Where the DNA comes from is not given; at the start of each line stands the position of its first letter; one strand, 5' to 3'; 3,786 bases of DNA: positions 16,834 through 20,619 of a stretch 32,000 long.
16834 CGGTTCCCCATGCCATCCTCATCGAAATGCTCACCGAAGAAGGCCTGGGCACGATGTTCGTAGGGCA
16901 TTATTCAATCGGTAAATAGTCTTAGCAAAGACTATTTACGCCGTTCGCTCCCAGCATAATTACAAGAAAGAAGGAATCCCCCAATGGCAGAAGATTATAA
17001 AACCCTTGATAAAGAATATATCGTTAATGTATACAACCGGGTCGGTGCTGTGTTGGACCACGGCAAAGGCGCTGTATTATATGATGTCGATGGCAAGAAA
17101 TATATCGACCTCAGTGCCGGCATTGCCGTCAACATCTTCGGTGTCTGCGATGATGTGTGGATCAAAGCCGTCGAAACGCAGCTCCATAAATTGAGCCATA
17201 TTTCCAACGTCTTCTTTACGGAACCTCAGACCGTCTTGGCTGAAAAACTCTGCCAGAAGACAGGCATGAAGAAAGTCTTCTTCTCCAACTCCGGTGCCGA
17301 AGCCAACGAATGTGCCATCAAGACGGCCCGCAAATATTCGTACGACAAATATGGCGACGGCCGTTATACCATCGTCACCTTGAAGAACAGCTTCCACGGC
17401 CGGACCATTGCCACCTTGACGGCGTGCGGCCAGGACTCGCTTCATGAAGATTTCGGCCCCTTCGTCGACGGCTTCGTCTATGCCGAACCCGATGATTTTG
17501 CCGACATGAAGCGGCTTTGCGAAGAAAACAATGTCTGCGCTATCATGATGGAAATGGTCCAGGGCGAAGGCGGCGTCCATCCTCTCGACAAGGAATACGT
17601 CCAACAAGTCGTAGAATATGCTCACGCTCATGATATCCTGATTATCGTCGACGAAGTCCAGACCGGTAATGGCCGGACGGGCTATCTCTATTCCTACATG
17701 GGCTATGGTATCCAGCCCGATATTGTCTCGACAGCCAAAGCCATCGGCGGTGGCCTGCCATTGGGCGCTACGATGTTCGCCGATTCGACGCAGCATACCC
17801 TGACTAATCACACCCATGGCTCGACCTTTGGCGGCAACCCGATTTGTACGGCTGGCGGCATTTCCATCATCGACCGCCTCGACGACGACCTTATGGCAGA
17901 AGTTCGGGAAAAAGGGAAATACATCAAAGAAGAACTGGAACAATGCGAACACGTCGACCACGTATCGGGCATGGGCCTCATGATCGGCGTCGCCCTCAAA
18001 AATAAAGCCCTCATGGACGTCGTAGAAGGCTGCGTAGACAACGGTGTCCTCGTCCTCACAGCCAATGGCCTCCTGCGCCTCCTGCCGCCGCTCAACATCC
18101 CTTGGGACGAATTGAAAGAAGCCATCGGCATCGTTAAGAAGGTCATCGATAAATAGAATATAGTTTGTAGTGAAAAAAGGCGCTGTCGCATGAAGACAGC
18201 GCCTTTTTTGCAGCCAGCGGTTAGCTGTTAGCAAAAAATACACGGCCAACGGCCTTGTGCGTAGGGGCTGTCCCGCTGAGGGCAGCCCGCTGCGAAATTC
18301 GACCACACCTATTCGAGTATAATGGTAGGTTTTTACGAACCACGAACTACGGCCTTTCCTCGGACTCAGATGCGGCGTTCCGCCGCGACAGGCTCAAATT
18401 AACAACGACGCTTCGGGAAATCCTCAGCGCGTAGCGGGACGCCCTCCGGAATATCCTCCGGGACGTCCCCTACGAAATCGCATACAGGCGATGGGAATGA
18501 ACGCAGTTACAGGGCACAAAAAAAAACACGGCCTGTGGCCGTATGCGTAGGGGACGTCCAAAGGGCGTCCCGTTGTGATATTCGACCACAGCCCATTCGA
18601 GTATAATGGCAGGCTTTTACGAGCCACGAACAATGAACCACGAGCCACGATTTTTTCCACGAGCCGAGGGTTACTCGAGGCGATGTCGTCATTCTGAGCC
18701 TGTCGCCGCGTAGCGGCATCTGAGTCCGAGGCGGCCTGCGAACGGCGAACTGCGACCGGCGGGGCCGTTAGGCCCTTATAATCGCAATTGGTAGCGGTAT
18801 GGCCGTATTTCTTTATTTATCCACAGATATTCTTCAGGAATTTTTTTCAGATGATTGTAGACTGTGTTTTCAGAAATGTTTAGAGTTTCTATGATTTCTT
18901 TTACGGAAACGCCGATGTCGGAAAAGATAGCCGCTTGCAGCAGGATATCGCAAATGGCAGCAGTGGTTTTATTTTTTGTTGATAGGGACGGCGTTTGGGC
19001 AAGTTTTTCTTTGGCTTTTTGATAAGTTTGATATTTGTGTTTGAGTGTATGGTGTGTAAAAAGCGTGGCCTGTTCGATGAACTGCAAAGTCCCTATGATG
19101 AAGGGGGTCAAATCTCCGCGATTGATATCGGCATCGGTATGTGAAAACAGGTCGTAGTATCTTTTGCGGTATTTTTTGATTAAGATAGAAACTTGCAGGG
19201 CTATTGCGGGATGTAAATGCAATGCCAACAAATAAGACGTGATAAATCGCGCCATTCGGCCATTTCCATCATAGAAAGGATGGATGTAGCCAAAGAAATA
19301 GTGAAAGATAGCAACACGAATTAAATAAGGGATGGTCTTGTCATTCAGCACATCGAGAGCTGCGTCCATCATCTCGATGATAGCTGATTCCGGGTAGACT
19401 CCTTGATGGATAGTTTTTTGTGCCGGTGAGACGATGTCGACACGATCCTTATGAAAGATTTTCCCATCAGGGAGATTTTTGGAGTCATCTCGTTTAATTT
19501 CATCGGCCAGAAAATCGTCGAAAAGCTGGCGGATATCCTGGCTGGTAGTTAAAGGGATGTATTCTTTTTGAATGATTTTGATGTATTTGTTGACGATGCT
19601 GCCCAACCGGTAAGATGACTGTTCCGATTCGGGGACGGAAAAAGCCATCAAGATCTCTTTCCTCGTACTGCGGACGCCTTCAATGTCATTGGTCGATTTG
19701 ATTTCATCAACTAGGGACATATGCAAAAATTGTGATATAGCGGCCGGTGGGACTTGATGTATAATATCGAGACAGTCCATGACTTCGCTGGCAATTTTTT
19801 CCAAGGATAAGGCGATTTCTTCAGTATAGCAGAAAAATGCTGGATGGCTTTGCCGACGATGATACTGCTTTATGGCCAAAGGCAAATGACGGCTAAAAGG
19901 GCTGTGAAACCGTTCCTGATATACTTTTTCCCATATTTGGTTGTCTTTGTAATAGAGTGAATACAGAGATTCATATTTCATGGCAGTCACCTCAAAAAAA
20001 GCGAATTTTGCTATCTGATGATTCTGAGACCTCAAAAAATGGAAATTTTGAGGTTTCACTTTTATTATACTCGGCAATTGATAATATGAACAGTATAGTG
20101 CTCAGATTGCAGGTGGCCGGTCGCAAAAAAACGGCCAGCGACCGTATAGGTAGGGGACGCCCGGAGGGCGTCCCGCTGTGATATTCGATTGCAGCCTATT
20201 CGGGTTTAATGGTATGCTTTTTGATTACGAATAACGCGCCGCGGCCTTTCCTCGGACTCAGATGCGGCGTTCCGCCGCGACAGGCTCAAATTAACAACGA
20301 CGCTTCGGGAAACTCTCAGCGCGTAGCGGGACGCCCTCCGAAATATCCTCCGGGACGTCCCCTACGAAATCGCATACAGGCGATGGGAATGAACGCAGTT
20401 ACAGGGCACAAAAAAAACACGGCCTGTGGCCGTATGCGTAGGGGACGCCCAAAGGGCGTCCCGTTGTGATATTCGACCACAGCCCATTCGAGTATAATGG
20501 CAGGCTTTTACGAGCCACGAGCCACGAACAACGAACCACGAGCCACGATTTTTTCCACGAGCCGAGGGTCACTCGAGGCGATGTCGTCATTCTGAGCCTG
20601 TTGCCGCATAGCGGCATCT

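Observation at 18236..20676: An AT-rich class II Fic gene is bracketed by direct copies of a roughly 0.5-kb REP-plus-MITE module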

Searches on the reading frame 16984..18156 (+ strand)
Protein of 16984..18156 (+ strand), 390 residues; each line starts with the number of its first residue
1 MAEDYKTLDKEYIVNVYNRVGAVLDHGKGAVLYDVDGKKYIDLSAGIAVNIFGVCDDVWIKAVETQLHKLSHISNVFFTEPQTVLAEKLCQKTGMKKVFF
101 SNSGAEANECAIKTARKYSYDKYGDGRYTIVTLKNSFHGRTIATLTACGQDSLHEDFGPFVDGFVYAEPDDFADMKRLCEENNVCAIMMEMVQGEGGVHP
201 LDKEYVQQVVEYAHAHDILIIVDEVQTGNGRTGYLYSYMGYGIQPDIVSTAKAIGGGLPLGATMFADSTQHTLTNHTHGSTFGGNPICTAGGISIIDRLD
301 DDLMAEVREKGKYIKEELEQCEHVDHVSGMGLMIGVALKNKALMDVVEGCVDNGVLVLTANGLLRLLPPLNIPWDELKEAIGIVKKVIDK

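Call 16: search_protein_families(library=pfam, proteins=[window:16984-18153:+])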
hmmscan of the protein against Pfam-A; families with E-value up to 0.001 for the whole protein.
window:16984-18153:+ (390 aa): 1 family
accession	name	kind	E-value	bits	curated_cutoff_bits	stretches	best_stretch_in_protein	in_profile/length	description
PF00202.27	Aminotran_3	-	5.4e-98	328.8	30.5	1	21-388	10-403/403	Aminotransferase class-III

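Call 20: find_encoding_contigs(protein=window:16984-18156:+, flank=4500, max_places=10)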
Protein window:16984-18156:+ (390 aa): 23 contigs read that carry it; 10 places shown.
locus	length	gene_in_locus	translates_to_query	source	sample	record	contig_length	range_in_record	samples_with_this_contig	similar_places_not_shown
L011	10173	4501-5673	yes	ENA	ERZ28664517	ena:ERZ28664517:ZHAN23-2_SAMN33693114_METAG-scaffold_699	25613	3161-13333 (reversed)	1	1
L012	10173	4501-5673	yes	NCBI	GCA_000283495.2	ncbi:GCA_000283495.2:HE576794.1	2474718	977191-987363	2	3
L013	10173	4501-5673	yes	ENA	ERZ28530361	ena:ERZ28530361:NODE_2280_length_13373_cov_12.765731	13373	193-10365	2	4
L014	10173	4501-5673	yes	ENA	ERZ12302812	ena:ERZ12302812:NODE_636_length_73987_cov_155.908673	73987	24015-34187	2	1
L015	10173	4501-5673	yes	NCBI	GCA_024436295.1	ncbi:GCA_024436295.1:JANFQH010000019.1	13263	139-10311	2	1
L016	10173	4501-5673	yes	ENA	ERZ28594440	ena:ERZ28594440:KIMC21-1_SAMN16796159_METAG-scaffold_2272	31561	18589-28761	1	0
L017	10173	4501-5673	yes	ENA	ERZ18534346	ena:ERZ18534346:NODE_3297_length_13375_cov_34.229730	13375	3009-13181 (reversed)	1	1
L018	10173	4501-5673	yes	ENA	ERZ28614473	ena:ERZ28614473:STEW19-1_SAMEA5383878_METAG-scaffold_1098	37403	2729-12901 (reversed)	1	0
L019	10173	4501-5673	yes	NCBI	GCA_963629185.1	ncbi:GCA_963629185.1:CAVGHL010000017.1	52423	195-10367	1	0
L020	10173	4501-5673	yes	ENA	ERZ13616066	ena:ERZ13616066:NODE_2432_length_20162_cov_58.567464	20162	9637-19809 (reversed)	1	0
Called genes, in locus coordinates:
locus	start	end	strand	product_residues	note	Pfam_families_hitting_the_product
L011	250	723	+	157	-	-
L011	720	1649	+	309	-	PF02016:Peptidase_S66, PF17676:Peptidase_S66C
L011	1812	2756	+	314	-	PF01118:Semialdhyde_dh (weak), PF22698:Semialdhyde_dhC_1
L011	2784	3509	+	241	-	-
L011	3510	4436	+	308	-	PF00696:AA_kinase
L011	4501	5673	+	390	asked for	PF00202:Aminotran_3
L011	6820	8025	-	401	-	PF02661:Fic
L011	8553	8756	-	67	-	-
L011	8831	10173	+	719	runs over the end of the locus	PF03709:OKR_DC_1_N, PF01276:OKR_DC_1, PF03711:OKR_DC_1_C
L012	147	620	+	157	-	-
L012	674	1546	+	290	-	PF02016:Peptidase_S66, PF17676:Peptidase_S66C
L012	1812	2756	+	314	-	PF01118:Semialdhyde_dh (weak), PF22698:Semialdhyde_dhC_1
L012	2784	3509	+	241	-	-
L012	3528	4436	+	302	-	PF00696:AA_kinase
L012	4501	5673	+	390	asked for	PF00202:Aminotran_3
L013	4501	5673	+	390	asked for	PF00202:Aminotran_3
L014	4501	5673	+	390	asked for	PF00202:Aminotran_3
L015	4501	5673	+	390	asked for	PF00202:Aminotran_3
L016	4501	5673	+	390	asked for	PF00202:Aminotran_3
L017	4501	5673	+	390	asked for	PF00202:Aminotran_3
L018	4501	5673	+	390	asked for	PF00202:Aminotran_3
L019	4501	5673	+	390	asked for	PF00202:Aminotran_3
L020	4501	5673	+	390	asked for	PF00202:Aminotran_3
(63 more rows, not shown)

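Call 27: find_related_loci(query=window:16984-18153:+, collection=genome_contigs, flank=8000)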
Query window:16984-18153:+ (390 aa) in genome_contigs; peptide patterns used: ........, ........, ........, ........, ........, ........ (x = any residue, [..] = any of these).
263 stretches matched a pattern; 205 encode a relative of the query (tblastn E <= 1e-3); the best 80 are kept; 80 distinct loci.
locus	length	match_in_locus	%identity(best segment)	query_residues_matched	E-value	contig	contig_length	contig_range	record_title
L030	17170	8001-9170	98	1-390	0e+0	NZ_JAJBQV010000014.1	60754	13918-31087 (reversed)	Megasphaera elsdenii strain MSK.21.52 IFLJIGJF_14, whole genome shotgun sequence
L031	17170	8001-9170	97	1-390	0e+0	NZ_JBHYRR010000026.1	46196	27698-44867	Megasphaera sp. WILCCON 0056 NODE_26_length_46196_cov_643.416965, whole genome shotgun sequence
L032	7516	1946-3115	97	1-390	0e+0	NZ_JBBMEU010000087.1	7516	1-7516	Megasphaera intestinihominis strain CLA-AA-H81 CLAAAH81_contig_87_length_7516, whole genome shotgun sequence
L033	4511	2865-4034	96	1-390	0e+0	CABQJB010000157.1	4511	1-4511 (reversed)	MAG TPA_asm: uncultured Megasphaera sp. isolate MGYG-HGUT-00612 genome assembly, contig: GUT_GENOME018684_157, whole gen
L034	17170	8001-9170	86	1-390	0e+0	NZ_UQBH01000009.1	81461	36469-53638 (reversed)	Uncultured Megasphaera sp. isolate UMGS111, whole genome shotgun sequence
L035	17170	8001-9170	86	1-390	0e+0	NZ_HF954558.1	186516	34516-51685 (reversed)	Megasphaera massiliensis strain NP3, whole genome shotgun sequence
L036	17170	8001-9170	87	1-390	0e+0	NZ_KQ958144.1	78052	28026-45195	Megasphaera sp. MJR8396C Scaffold1, whole genome shotgun sequence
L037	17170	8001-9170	86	1-390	0e+0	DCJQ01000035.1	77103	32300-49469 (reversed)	MAG TPA_asm: Megasphaera sp. UBA1696 UBA1696_contig_5803, whole genome shotgun sequence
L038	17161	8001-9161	79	1-388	0e+0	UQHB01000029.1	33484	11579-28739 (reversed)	uncultured Megasphaera sp. isolate UMGS281 genome assembly, contig: NODE_308_length_33484_cov_6.18164, whole genome shot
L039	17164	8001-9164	79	1-389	0e+0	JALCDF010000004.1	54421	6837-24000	MAG: Megasphaera sp. isolate UW_MP_MEG3_1 Ga0455799_000166, whole genome shotgun sequence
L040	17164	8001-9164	79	1-389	0e+0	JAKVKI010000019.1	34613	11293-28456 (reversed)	MAG: Megasphaera sp. isolate UW_MP_MEG1_1 Ga0455793_000466, whole genome shotgun sequence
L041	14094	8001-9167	77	1-390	0e+0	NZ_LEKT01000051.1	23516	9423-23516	Megasphaera cerevisiae DSM 20462 scaffold_50, whole genome shotgun sequence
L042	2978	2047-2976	97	1-310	0e+0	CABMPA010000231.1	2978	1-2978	MAG: uncultured Megasphaera sp. isolate MGYG-HGUT-02555 genome assembly, contig: GUT_GENOME148816_231, whole genome shot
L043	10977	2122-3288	76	1-390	0e+0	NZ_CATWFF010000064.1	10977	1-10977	MAG: uncultured Megasphaera sp. isolate ERR10960842_bin.1_MetaWRAP_v1.3_MAG ERZ18534435.1347, whole genome shotgun seque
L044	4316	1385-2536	60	4-388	1e-162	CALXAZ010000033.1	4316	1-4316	MAG: uncultured Clostridia bacterium isolate E0_DM__bin168 genome assembly, contig: E0_DM__k127_1173667, whole genome sh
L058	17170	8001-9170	96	1-390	0e+0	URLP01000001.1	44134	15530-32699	uncultured Megasphaera sp. isolate UMGS1114 genome assembly, contig: NODE_107_length_44134_cov_3.82681, whole genome sho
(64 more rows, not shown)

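Call 37: search_protein_families(library=ncbifam, proteins=[L058:9761-10210:+], max_evalue=0.01)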
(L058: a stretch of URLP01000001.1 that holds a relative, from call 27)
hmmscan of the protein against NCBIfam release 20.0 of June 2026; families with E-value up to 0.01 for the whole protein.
L058:9761-10210:+ (150 aa): 2 families
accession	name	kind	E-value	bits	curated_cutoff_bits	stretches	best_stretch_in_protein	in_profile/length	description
NF047646.1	REP_Tyr_transpos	equivalog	1.9e-17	63.5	80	1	15-143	6-136/146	REP-associated tyrosine transposase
NF033573.1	transpos_IS200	equivalog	3.7e-05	23.9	55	1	63-136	45-126/126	IS200/IS605 family transposase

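Call 49: search_protein_families(library=pfam, proteins=[L031:9985-12543:+], max_evalue=0.001)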
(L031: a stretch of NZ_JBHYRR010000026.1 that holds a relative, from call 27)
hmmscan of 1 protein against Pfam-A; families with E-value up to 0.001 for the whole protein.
L031:9985-12543:+ (853 aa): 1 family
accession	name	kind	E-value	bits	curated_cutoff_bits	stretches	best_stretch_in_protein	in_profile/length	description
PF03895.21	YadA_anchor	-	8.5e-10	39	22.7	1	752-807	2-56/60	YadA-like membrane anchor domain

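Call 78: find_homologous_proteins(query=L058:9761-10210:+, max_evalue=1e-15)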
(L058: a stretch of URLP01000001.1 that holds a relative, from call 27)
Query L058:9761-10210:+ (150 aa): 353 proteins with E <= 1e-15 among 419 candidates; the best 120 are listed.
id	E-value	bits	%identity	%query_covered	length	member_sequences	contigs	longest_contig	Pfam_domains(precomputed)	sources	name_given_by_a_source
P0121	2.1e-96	338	99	100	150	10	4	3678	PF01797.22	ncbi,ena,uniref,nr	ncbi:transposase [uncultured Megasphaera sp.]|uniref:transposase n=1 Tax=uncultured Megasphaera sp. 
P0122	1.1e-64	235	71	97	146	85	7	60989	PF01797.22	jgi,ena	-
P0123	4.5e-51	191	57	97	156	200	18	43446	PF01797.22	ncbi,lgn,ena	-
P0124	1.8e-40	156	48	97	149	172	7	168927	PF01797.22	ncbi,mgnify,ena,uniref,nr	ncbi:transposase [Megasphaera elsdenii]|mgnify:FL=1|uniref:transposase n=1 Tax=Megasphaera elsdenii 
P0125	3.7e-35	139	48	95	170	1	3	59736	-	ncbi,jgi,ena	-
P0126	3.1e-32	129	43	97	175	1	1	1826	PF01797.22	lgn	-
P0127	3.3e-32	129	46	95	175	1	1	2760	PF01797.22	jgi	jgi:REP element-mobilizing transposase RayT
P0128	1.7e-31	127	44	96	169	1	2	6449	PF01797.22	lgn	-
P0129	2.0e-31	127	43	96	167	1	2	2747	-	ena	-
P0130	2.6e-31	126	43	95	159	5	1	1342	PF01797.22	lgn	-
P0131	4.5e-31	126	43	97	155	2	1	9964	PF01797.22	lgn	-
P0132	5.7e-31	125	43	91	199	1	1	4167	PF01797.22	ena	-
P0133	1.3e-30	124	45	96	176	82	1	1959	PF01797.22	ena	-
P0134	2.2e-30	123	44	91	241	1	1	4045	PF01797.22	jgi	jgi:REP-associated tyrosine transposase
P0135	2.5e-30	123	44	94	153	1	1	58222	PF01797.22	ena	-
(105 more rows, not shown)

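Call 79: find_encoding_contigs(protein=P0124, flank=2500, max_places=4)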
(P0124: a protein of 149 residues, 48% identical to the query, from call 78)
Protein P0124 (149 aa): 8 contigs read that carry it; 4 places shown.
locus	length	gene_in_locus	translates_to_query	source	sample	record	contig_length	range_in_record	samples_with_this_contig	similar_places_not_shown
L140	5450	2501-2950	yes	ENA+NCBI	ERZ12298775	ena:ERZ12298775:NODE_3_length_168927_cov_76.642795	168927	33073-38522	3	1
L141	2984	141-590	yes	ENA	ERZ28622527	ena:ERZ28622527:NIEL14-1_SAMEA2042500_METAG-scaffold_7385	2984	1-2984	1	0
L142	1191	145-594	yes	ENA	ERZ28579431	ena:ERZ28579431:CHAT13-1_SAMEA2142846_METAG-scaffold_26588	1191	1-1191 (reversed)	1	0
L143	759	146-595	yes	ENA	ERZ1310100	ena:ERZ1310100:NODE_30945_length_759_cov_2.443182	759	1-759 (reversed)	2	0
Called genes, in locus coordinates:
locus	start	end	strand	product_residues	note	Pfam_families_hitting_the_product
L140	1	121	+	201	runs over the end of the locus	PF12804:NTP_transf_3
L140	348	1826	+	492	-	PF13520:AA_permease_2, PF00324:AA_permease, PF13906:AA_permease_C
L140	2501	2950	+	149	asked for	PF01797:Y1_Tnp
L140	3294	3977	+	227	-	PF00733:Asn_synthase, PF02540:NAD_synthase (weak), PF06508:QueC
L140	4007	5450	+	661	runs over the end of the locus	PF05649:Peptidase_M13_N, PF01431:Peptidase_M13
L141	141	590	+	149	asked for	PF01797:Y1_Tnp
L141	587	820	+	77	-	-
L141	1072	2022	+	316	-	PF12784:PDDEXK_2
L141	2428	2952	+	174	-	PF02482:Ribosomal_S30AE, PF16321:Ribosom_S30AE_C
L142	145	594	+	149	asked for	PF01797:Y1_Tnp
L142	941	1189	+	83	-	?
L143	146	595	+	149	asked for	PF01797:Y1_Tnp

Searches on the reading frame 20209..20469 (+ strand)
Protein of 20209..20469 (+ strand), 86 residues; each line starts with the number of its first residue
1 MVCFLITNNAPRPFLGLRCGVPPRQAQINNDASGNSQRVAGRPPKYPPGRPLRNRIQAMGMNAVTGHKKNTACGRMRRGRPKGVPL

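Call 40: find_encoding_contigs(protein=window:20209-20469:+, flank=3000, max_places=10)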
Protein window:20209-20469:+ (86 aa): no gene with exactly this product is on record in the collection.
